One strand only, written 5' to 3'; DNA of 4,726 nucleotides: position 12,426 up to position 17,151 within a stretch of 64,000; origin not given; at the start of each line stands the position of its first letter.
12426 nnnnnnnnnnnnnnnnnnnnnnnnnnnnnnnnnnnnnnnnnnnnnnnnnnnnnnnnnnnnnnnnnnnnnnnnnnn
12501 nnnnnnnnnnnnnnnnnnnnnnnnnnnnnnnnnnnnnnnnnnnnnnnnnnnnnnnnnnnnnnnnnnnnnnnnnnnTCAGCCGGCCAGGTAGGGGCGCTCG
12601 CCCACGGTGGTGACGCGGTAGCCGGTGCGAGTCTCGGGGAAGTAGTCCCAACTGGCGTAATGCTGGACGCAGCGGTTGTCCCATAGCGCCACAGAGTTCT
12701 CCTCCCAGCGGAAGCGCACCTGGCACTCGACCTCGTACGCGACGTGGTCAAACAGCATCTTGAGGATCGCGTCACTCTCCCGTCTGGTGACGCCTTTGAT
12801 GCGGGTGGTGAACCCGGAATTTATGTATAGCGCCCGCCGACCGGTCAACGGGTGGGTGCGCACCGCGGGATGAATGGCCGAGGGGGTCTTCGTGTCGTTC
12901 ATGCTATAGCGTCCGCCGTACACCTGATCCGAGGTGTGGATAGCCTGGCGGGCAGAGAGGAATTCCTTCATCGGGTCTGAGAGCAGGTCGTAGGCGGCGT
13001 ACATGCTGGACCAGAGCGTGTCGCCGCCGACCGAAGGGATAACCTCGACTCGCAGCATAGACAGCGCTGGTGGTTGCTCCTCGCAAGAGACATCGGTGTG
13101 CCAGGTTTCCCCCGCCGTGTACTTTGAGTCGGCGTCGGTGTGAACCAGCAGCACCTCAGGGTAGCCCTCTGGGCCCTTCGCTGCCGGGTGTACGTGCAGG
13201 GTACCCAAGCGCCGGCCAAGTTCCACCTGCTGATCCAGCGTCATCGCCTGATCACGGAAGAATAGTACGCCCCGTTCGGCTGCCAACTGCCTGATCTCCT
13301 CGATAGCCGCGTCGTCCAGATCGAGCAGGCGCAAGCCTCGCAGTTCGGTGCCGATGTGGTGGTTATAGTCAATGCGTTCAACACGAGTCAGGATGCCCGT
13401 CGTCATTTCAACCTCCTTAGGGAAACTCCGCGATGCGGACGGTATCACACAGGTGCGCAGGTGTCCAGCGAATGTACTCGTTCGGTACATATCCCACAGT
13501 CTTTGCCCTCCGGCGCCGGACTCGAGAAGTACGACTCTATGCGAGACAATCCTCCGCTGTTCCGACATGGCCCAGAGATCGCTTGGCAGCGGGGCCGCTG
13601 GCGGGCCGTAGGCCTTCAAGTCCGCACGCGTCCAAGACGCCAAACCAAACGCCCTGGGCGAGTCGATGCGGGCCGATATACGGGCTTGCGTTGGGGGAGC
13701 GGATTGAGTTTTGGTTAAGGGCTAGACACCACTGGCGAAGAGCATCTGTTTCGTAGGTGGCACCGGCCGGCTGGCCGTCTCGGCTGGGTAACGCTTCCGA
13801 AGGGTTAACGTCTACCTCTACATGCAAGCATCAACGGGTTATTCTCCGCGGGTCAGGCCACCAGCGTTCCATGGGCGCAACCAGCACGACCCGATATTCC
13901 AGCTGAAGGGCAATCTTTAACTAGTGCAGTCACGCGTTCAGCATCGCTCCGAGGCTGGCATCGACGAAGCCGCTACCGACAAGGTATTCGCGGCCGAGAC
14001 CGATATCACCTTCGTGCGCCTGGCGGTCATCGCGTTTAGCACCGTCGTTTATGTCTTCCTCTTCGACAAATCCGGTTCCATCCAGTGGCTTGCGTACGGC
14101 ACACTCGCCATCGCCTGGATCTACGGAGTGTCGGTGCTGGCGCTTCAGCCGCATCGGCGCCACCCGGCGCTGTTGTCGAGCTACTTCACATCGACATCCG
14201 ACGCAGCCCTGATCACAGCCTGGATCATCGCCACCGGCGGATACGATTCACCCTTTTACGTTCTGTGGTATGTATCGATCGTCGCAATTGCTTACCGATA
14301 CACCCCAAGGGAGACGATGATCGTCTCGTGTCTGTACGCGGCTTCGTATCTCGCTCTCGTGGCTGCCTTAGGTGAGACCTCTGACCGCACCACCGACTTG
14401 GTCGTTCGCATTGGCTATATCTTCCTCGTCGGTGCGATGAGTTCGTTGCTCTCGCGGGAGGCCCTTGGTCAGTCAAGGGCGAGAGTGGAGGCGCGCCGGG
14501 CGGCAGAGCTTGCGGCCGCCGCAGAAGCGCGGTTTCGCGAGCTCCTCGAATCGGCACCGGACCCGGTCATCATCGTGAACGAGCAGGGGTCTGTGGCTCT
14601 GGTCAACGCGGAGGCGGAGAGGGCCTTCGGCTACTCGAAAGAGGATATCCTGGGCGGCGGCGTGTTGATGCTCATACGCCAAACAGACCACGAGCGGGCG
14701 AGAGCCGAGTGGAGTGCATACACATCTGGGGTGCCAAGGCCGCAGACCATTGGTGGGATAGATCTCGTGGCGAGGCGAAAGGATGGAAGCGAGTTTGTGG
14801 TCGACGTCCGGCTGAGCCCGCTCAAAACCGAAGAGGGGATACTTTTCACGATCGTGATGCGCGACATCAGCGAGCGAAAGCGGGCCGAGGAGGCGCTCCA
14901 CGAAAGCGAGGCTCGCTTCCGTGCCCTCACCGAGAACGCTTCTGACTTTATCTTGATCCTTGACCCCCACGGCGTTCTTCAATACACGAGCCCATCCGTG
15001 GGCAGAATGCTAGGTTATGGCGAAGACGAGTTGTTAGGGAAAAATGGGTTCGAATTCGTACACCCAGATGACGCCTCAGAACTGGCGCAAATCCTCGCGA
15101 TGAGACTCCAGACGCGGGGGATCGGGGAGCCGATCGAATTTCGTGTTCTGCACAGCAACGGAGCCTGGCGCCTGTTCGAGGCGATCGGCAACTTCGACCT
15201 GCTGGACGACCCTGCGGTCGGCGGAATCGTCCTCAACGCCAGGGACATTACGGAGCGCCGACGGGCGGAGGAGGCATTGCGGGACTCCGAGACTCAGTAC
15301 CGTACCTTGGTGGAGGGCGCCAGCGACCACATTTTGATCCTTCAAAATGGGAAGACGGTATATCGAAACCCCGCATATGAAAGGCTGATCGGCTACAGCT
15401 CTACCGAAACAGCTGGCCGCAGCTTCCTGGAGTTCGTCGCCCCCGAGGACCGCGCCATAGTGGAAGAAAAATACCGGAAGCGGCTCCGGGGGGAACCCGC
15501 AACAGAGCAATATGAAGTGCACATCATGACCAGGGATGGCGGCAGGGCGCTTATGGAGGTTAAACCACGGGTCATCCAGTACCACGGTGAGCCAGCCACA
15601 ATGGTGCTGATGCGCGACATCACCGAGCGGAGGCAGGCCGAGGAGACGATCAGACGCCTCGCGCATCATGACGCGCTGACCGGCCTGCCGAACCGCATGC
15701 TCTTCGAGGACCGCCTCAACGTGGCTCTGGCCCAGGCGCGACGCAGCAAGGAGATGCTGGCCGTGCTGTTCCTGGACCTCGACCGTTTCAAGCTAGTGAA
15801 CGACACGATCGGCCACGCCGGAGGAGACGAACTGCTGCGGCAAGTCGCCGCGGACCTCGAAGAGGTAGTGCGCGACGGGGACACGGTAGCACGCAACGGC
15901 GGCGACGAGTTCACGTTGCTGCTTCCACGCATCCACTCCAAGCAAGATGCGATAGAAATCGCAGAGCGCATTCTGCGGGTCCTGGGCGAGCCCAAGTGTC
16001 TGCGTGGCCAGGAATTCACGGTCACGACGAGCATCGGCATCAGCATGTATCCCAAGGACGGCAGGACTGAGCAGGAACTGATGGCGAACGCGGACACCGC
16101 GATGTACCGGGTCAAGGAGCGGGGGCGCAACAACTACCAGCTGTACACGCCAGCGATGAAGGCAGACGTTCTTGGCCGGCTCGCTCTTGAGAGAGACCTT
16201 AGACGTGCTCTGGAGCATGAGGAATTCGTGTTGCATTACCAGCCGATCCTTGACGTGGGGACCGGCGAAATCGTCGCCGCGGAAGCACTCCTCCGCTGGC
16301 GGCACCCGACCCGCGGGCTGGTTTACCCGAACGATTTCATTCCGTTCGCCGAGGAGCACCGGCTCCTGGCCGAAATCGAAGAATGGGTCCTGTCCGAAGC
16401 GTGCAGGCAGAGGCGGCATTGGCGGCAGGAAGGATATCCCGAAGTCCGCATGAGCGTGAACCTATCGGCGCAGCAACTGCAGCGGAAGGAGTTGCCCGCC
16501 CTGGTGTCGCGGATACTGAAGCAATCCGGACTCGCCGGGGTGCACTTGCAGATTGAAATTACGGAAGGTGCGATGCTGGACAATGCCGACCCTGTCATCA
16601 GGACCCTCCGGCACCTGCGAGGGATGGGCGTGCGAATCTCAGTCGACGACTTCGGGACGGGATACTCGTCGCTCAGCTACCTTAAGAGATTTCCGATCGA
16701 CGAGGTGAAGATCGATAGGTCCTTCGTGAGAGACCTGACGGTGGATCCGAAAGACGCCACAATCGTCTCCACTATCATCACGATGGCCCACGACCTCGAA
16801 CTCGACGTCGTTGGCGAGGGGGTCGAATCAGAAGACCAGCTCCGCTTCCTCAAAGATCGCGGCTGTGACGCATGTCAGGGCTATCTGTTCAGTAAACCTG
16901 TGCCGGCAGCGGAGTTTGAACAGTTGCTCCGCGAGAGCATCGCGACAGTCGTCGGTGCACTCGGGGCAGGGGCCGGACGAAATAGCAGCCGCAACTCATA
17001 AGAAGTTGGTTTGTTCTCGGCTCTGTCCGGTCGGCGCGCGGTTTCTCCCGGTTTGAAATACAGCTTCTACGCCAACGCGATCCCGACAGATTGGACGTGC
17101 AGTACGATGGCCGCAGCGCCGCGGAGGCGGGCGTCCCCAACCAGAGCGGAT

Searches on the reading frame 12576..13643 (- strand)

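Call 50: search_protein_families(library=pfam, proteins=[window:12576-13643:-], max_evalue=0.00001)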
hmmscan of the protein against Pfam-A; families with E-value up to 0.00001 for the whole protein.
window:12576-13643:- (355 aa): 1 family
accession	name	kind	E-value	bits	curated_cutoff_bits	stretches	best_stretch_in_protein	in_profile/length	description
PF02668.22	TauD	-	6.3e-65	220.2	27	1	95-345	7-267/267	Taurine catabolism dioxygenase TauD, TfdA family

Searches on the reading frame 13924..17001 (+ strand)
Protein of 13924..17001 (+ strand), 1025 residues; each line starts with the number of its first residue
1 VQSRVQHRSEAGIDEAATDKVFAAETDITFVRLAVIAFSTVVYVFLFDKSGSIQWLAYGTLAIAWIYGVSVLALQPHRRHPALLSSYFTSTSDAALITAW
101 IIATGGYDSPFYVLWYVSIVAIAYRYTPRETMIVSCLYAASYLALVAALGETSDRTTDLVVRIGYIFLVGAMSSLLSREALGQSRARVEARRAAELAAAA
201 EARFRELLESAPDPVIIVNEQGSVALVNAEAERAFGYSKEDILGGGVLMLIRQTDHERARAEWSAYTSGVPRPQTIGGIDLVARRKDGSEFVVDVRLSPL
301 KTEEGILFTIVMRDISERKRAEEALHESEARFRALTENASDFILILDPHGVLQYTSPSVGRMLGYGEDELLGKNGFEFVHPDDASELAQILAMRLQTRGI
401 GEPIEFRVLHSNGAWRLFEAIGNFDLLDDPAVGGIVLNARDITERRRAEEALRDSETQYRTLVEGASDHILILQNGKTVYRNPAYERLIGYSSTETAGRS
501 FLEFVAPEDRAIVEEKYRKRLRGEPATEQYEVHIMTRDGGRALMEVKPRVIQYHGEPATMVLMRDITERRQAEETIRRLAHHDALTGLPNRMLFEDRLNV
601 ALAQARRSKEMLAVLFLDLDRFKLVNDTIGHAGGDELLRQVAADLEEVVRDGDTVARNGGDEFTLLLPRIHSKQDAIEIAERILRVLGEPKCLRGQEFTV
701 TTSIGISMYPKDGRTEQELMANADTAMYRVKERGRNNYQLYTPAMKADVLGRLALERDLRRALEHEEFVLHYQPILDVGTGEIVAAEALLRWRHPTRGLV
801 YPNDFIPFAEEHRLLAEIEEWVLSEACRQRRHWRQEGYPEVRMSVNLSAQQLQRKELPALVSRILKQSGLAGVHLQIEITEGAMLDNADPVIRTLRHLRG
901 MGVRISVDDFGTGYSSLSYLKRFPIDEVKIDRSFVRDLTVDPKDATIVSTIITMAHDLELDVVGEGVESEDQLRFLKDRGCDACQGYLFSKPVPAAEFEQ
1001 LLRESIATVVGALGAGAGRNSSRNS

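Call 50: search_protein_families(library=pfam, proteins=[window:13924-17001:+], max_evalue=0.00001)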
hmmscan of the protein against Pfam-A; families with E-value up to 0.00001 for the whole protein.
window:13924-17001:+ (1025 aa): 8 families
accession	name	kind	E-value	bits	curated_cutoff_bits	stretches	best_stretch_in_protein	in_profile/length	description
PF00563.25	EAL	-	2.1e-78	263.4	31.3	1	757-992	2-236/236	EAL domain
PF00990.26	GGDEF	-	6.5e-52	176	23.8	1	580-737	1-161/161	Diguanylate cyclase, GGDEF domain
PF00989.32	PAS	-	1.4e-44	151.2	22.6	3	203-315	2-113/113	PAS fold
PF13426.13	PAS_9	-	4.7e-39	133.3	27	3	212-317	1-103/103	PAS domain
PF08448.16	PAS_4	-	2.6e-33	115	23.1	3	208-320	1-110/110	PAS fold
PF08447.18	PAS_3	-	7.7e-28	97.1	25.6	2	354-423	3-73/89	PAS fold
PF13188.13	PAS_8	-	6.1e-19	67.6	21.8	1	202-248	1-46/65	PAS domain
PF24820.1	Diguanyl_cycl_sensor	-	5.5e-06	26.7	28.1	0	209-314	3-109/109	Diguanylate cyclase-like sensor domain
